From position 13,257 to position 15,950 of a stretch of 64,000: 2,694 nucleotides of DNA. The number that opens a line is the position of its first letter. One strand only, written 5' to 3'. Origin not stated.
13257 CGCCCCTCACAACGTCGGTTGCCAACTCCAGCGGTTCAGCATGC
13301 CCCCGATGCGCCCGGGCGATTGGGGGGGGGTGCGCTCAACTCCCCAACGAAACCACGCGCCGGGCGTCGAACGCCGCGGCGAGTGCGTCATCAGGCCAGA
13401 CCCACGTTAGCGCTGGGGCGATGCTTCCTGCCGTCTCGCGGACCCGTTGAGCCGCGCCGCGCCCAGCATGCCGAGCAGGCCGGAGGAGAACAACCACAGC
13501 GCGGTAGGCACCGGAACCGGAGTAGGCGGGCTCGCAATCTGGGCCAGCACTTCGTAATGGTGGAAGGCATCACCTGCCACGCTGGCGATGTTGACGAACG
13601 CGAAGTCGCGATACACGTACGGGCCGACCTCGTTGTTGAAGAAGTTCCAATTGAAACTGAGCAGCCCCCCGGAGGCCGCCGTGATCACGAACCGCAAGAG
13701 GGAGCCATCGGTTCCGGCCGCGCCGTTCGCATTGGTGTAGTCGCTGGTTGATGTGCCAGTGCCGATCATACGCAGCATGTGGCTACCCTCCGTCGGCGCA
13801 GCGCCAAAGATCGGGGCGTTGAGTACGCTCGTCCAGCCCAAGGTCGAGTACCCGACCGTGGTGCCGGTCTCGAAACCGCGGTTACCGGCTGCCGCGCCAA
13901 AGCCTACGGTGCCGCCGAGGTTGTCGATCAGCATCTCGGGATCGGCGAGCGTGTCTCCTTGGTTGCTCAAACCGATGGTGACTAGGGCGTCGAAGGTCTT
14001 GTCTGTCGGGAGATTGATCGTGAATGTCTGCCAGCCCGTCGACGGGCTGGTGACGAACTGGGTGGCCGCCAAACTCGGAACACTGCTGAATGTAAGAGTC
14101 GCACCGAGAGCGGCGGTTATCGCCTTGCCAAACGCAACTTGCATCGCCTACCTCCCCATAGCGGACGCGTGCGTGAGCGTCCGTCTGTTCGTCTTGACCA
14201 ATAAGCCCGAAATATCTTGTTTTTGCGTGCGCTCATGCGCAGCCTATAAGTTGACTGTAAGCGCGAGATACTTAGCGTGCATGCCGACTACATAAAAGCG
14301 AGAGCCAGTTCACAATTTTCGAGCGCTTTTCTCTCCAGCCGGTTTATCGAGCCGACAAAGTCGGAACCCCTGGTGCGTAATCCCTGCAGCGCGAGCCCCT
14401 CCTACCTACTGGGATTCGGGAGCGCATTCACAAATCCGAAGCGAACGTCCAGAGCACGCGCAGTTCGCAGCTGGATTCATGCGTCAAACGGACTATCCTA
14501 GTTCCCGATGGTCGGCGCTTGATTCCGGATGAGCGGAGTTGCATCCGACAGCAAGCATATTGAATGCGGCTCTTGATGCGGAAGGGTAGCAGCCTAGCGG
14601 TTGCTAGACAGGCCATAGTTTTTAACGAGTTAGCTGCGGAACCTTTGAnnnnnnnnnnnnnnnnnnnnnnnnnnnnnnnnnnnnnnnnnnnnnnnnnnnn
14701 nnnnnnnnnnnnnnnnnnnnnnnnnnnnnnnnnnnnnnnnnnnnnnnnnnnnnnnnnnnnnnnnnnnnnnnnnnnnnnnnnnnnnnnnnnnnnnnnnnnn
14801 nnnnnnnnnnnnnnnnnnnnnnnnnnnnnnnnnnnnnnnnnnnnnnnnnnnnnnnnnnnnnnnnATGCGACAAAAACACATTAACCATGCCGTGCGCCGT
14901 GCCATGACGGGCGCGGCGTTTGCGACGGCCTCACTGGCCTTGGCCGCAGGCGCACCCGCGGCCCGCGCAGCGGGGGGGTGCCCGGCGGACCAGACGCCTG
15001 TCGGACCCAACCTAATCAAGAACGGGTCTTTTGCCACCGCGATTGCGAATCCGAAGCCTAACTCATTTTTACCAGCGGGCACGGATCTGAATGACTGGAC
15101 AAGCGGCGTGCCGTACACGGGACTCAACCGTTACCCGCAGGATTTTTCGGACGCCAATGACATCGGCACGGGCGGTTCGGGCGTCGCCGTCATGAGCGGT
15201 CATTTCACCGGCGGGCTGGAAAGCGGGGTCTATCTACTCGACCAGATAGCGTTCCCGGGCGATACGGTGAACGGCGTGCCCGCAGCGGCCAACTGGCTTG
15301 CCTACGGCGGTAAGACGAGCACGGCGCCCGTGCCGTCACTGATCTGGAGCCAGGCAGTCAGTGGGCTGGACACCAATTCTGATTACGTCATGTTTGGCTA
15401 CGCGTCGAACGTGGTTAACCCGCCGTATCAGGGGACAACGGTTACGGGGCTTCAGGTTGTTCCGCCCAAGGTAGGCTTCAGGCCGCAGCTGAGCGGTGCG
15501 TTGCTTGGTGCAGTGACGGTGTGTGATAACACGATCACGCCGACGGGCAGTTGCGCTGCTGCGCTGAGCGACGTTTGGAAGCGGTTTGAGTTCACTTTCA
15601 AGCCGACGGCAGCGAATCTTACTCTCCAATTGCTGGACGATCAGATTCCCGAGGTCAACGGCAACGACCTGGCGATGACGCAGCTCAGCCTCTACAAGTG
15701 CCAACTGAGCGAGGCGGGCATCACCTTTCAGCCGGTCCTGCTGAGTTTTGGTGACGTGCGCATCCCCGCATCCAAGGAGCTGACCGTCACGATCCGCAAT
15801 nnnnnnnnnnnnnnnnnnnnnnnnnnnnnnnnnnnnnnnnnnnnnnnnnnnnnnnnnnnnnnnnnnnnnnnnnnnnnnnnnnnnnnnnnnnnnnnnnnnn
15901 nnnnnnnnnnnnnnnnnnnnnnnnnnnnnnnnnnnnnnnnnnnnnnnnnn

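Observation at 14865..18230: Apparent bacterial polyprotein: adhesin + internal GlyGly-CTERM anchor + second signal peptide + complete OmpA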

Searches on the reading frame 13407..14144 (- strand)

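Call 23: search_protein_families(library=ncbifam, proteins=[window:13407-14144:-], max_evalue=10)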
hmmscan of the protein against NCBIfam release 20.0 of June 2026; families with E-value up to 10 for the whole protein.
window:13407-14144:- (245 aa): 3 families
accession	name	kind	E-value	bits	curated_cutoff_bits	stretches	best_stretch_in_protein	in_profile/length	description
NF041927.1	Xrt_dep_XDP1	equivalog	0.0034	17.4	125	1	199-231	206-240/242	exosortase-dependent surface protein XDP1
NF038125.1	PEP_CTERM_THxN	subfamily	0.015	14.9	85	1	196-231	210-244/246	THxN family PEP-CTERM protein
NF033554.9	floc_PepA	equivalog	0.58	9.9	80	1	84-231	134-258/261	flocculation-associated PEP-CTERM protein PepA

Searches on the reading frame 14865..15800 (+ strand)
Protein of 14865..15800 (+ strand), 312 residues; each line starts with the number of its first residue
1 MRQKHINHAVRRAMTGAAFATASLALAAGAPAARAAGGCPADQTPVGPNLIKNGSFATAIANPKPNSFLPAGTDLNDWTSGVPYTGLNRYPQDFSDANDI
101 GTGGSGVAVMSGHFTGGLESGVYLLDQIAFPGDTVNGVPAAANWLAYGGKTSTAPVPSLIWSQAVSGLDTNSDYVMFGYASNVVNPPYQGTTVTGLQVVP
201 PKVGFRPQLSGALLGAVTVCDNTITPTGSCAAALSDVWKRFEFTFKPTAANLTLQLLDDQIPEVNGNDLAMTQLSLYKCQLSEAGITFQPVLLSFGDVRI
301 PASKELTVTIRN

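Call 23: search_protein_families(library=ncbifam, proteins=[window:14865-15800:+], max_evalue=10)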
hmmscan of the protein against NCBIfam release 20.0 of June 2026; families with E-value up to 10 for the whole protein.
window:14865-15800:+ (312 aa): 3 families
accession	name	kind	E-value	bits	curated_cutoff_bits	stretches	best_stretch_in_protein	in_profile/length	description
NF007328.0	PRK09814.3-2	equivalog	0.012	15.2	450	1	42-175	24-148/208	beta-1,6-galactofuranosyltransferase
NF012200.0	choice_anch_D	domain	0.043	14.3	45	1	280-312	11-43/108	choice-of-anchor D domain-containing protein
TIGR04362.1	choice_anch_C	subfamily_domain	0.12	12.6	120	1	49-79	1-32/157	choice-of-anchor C family protein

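Call 67: search_solved_structures(query=window:14970-15800:+, max_evalue=1)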
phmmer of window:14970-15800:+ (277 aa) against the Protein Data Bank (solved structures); distinct sequences matched with E-value up to 1: 0.

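Call 78: predict_structure(alignment_id=A7)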
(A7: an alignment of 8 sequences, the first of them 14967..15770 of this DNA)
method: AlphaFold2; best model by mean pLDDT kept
length: 268 residues; sequences in the alignment: 8
mean_pLDDT: 74.4   pTM: 0.77
mean pLDDT of the five models: 74.4, 72.1, 72.0, 70.9, 67.4
residues with pLDDT >= 90: 61; 70-90: 101; 50-70: 86; < 50: 20
segments of 3 or more residues with pLDDT < 50: 60-69, 251-256
pLDDT, mean of each block of 10 residues (from residue 1): 70 91 71 58 73 71 38 85 71 89 90 76 84 92 90 62 73 72 73 59 83 91 73 83 83 48 56
secondary structure, 60 per line:
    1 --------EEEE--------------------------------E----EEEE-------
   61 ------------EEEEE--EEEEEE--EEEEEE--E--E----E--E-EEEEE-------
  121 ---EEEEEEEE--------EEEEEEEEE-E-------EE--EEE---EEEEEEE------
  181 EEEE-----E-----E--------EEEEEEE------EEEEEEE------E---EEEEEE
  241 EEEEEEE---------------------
elements in order: E9-12 E50-53 E73-77 E80-85 E88-93 E109-113 E124-131 E140-148 E162-164 E168-174 E181-184 E205-211 E218-224 E235-247

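Call 80: fold_search(model_id=the predicted structure, library=pdb)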
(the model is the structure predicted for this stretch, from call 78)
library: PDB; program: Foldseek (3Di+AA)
matches with E <= 10: 1632; with E <= 0.001: 66
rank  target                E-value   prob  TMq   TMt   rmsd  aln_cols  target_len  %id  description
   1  9buv                  2.3e-05  1.00  0.31  0.16   9.1       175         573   11  Crystal structure of Cry1Fa R226Q (released 2024-05-29)
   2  3see                  2.3e-05  1.00  0.31  0.38  11.4       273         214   13  Crystal structure of a putative sugar binding protein (BT_4411) from Bacteroides thetaiotaomicron VPI-5482 at 1.25 A res (released 2011-08-03)
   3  6yf6_A                2.9e-05  1.00  0.35  0.64   9.0       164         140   15  EclA C-terminal domain; sugar-binding protein (released 2021-04-07)
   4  2zey_A                3.6e-05  1.00  0.36  0.60   6.5       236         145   11  Family 16 carbohydrate binding module (released 2008-03-04)
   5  8zqf                  4.2e-05  1.00  0.34  0.45   6.6       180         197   12  Crystal structure of a novel alginate-binding carbohydrate binding module (released 2024-06-12)
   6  2y6j                  4.5e-05  1.00  0.32  0.48  11.9       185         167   14  X-2 engineered mutated CBM4-2 Carbohydrate Binding Module from a Thermostable Rhodothermus marinus Xylanase (released 2012-03-07)
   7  6yf6_B                5.9e-05  1.00  0.35  0.62   9.5       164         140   14  EclA C-terminal domain; sugar-binding protein (released 2021-04-07)
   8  8zuh_A                5.9e-05  1.00  0.35  0.36   8.8       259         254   13  Crystal structure of bovine Fbs2/Skp1/Man3GlcNAc2 complex (released 2024-09-04)
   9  4d0q                  7.0e-05  1.00  0.35  0.54   8.5       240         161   11  Hyaluronan Binding Module of the Streptococcal Pneumoniae Hyaluronate Lyase (released 2014-08-06)
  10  2y64_A                7.0e-05  1.00  0.34  0.52  11.7       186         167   14  Xylopentaose binding mutated (X-2 L110F) CBM4-2 Carbohydrate Binding Module from a Thermostable Rhodothermus marinus X (released 2012-03-07)
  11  6zps_AAA              7.3e-05  1.00  0.32  0.15   5.9       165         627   14  Structure of Unliganded MgGH51 a-L-Arabinofuranosidase Crystal Type 3 Collected at 2.75 A (released 2020-11-11)
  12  5w6h_A                8.7e-05  1.00  0.36  0.16   7.9       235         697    8  Crystal structure of Bacteriophage CBA120 tailspike protein 4 enzymatically active domain (TSP4dN, orf213) (released 2018-10-24)
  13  3oeb_A                8.7e-05  1.00  0.34  0.58   6.7       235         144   11  Crystal structure of the Q121E mutant of C.polysaccharolyticus CBM16-1 bound to mannopentaose (released 2010-08-25)
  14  9qxq                  9.1e-05  1.00  0.33  0.09   7.9       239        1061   10  native structure of full-length pesticidal protein Cry1Ca18 at pH9, from crystals formed in vivo (released 2026-02-11)
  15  2zex_A                1.0e-04  1.00  0.35  0.57   7.0       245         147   11  Family 16 carbohydrate binding module (released 2008-03-04)
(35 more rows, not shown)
